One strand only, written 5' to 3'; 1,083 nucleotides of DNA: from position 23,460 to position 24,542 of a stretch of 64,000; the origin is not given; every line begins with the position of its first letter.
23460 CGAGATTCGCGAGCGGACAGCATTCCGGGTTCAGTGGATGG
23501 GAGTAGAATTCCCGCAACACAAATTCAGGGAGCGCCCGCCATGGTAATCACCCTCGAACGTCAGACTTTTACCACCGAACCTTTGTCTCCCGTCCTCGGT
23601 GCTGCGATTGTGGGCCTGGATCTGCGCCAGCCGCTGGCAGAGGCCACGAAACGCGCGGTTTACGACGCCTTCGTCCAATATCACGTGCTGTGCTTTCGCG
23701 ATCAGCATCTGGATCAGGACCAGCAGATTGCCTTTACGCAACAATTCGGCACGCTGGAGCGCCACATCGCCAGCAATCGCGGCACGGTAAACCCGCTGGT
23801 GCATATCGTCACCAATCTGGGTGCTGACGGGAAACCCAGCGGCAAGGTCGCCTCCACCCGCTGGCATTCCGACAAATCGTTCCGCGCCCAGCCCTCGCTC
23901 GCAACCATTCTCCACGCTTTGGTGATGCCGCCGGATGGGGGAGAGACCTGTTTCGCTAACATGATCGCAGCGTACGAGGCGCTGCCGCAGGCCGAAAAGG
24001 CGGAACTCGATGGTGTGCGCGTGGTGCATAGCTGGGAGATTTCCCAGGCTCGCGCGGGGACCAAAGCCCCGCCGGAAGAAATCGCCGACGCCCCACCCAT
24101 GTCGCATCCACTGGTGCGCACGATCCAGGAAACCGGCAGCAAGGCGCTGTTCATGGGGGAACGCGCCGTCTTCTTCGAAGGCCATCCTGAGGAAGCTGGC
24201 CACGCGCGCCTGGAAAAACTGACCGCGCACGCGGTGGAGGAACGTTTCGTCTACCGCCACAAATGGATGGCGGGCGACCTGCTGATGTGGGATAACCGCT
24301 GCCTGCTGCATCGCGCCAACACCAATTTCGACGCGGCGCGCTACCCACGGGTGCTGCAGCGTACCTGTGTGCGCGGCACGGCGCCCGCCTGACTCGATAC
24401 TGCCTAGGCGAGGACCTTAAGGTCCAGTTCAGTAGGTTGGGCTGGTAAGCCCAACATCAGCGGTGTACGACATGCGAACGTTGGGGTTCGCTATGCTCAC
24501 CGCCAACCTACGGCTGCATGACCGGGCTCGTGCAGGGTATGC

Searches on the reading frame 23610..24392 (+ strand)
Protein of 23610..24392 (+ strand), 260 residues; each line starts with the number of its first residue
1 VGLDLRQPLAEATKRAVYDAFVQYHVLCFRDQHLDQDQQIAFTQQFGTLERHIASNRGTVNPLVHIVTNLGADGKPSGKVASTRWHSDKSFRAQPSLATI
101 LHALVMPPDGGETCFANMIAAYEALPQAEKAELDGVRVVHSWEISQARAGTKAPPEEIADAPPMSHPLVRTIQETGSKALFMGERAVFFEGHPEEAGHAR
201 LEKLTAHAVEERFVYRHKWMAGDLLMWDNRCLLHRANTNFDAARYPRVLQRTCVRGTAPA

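Call 63: search_protein_families(library=pfam, proteins=[window:23610-24392:+], max_evalue=0.01)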
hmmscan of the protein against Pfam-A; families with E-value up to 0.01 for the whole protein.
window:23610-24392:+ (260 aa): 1 family
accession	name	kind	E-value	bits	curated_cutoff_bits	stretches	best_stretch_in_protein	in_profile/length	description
PF02668.22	TauD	-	5.9e-62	210.4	27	1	2-252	13-266/267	Taurine catabolism dioxygenase TauD, TfdA family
